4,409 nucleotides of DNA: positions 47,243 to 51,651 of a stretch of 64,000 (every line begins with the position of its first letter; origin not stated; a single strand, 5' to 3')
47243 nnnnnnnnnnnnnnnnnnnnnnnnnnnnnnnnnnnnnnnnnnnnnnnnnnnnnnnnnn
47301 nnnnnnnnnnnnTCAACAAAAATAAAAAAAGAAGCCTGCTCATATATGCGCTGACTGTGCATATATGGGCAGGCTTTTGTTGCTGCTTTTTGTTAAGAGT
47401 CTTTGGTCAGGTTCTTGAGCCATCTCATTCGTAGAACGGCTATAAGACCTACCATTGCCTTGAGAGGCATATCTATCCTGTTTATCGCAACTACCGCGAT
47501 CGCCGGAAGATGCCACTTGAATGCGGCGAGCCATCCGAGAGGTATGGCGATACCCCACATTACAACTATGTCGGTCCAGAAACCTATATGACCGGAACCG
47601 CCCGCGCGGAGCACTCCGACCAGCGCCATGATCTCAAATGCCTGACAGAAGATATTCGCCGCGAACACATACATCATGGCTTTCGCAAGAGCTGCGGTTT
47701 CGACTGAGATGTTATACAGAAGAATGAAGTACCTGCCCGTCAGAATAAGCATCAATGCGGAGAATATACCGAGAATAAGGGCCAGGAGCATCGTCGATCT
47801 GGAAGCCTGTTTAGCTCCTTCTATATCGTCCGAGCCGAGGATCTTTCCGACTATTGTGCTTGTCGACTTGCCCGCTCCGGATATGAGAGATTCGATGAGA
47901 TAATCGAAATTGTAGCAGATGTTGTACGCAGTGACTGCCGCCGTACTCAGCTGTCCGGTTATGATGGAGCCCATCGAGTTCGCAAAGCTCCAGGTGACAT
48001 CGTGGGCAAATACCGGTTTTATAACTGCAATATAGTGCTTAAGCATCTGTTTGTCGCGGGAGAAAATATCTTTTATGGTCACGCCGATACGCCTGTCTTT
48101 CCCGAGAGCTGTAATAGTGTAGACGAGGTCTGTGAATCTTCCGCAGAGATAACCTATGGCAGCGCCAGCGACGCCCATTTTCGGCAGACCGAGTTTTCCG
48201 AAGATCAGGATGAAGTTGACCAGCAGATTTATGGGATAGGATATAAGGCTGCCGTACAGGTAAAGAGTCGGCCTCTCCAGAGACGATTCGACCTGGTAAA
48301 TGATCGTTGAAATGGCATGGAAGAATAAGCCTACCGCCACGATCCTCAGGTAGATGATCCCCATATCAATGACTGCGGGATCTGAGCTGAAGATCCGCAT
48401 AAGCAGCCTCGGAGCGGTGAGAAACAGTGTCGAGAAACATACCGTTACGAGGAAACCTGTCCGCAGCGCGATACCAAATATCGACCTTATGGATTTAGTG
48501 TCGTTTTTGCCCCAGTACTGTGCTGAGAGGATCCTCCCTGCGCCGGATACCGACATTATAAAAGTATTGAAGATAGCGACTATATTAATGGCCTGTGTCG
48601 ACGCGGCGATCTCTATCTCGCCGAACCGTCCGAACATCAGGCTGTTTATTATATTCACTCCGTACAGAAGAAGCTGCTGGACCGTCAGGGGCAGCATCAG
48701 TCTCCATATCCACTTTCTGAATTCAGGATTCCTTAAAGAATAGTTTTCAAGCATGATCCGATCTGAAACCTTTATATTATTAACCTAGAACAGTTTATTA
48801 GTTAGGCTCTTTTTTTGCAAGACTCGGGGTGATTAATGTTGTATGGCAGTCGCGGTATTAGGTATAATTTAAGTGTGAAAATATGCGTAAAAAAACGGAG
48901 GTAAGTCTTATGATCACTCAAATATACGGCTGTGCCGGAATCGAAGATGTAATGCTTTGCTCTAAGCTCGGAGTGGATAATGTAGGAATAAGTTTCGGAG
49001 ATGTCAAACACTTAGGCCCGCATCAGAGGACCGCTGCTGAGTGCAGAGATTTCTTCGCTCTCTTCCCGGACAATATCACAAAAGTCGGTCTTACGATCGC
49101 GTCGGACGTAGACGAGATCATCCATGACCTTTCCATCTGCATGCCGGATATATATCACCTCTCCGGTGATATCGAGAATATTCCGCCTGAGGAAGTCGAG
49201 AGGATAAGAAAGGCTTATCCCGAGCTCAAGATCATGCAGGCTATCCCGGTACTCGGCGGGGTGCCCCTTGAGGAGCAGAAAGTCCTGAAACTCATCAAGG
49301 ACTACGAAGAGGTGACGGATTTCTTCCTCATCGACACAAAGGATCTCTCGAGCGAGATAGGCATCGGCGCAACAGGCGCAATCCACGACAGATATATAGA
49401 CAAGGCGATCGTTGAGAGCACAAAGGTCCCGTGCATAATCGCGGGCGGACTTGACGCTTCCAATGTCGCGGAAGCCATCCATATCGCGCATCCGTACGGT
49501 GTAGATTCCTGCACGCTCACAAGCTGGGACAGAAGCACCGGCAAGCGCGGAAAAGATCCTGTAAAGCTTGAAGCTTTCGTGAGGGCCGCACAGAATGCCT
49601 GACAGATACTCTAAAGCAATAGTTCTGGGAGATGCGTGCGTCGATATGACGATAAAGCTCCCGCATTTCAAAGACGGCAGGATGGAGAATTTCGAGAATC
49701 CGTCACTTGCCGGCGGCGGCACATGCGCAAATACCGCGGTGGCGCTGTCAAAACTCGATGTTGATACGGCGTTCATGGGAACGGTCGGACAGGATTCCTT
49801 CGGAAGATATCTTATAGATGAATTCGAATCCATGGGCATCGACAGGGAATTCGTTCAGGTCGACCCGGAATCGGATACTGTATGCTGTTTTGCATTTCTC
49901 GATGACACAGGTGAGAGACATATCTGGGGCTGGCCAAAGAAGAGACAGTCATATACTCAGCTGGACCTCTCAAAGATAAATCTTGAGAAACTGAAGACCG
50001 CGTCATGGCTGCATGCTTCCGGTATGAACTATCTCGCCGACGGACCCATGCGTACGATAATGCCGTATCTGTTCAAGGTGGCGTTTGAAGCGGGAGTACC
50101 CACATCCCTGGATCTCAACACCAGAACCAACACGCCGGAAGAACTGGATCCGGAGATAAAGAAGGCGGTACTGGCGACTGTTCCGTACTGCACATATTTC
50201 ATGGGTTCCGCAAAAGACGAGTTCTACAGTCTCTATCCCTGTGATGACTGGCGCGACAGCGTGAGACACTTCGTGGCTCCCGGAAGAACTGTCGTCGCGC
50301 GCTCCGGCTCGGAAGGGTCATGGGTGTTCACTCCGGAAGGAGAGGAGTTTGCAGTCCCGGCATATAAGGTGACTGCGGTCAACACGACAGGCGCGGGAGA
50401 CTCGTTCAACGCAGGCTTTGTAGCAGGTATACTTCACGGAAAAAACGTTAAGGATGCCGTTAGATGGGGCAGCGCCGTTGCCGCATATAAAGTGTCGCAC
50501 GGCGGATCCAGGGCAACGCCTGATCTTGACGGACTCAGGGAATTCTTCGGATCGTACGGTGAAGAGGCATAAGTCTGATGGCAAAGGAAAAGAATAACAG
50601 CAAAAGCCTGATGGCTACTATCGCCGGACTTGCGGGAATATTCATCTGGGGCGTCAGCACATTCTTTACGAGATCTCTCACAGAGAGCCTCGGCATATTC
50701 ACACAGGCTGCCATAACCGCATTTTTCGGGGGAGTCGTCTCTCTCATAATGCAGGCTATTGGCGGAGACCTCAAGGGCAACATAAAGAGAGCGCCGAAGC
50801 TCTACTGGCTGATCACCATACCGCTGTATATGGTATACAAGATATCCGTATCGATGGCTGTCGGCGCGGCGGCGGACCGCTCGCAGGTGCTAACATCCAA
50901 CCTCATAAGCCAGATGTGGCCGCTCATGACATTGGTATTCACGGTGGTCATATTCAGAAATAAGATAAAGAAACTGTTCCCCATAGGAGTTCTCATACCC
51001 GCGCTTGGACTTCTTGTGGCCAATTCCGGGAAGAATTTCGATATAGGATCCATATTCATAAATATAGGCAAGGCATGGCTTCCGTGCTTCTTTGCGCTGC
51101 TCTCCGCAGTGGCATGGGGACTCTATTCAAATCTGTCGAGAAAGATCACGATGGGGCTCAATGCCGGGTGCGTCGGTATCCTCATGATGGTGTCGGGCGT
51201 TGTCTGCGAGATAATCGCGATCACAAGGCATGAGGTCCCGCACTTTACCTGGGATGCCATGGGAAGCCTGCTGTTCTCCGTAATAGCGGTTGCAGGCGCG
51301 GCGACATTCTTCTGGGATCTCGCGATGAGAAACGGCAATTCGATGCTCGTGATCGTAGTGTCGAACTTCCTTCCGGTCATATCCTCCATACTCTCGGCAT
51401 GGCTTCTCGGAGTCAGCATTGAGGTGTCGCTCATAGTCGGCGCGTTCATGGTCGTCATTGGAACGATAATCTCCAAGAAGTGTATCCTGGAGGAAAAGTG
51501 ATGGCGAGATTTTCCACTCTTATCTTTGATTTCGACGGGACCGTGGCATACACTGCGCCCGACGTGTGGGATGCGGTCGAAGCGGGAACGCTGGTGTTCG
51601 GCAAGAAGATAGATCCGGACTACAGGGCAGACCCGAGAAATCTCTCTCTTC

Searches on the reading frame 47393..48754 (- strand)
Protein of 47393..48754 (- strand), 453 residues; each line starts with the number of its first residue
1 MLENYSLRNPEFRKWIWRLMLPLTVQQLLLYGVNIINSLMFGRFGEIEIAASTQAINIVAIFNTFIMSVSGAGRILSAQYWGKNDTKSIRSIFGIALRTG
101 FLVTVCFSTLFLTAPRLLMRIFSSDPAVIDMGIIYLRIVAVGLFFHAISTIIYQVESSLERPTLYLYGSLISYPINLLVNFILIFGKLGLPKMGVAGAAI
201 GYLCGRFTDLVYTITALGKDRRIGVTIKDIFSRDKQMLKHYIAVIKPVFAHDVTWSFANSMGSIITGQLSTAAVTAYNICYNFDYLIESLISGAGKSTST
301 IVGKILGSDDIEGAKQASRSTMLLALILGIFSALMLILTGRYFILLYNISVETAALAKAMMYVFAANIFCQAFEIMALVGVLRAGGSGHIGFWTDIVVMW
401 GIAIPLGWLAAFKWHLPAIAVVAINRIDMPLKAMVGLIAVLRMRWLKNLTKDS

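Call 47: search_protein_families(library=pfam, proteins=[window:47393-48754:-], max_evalue=0.00001)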
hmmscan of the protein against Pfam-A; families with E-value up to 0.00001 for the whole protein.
window:47393-48754:- (453 aa): 1 family
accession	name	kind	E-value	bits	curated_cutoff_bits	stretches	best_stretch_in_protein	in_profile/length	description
PF01554.23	MatE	-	2.2e-37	128.7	24.9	2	22-182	1-161/161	MatE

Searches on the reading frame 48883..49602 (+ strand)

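Call 47: search_protein_families(library=pfam, proteins=[window:48883-49602:+], max_evalue=0.00001)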
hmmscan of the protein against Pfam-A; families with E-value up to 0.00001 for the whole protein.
window:48883-49602:+ (239 aa): 1 family
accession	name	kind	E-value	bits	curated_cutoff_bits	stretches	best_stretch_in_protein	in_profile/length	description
PF00697.28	PRAI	-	1.9e-08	34.7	22.7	1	16-208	5-171/193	N-(5'phosphoribosyl)anthranilate (PRA) isomerase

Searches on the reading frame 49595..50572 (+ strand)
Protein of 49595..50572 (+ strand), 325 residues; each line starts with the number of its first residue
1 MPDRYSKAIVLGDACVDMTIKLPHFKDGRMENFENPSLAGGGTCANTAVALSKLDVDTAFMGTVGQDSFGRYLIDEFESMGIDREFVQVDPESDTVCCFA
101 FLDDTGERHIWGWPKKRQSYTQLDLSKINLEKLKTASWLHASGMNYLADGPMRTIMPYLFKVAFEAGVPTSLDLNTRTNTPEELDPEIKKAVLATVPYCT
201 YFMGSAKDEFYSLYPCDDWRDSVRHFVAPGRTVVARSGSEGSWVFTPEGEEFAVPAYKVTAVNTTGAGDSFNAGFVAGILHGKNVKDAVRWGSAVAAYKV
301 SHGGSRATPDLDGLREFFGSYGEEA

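Call 47: search_protein_families(library=pfam, proteins=[window:49595-50572:+], max_evalue=0.00001)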
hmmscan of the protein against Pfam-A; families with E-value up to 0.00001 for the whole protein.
window:49595-50572:+ (325 aa): 1 family
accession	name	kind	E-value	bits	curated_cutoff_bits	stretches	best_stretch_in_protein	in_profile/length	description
PF00294.29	PfkB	-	7.9e-48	163.8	25.8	1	8-307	4-297/302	pfkB family carbohydrate kinase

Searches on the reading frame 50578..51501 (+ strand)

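Call 47: search_protein_families(library=pfam, proteins=[window:50578-51501:+], max_evalue=0.00001)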
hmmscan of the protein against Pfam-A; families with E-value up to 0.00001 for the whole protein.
window:50578-51501:+ (307 aa): 1 family
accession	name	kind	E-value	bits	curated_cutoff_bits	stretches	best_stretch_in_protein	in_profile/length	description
PF00892.27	EamA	-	3.3e-20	73.2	28.2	2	170-298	4-132/135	EamA-like transporter family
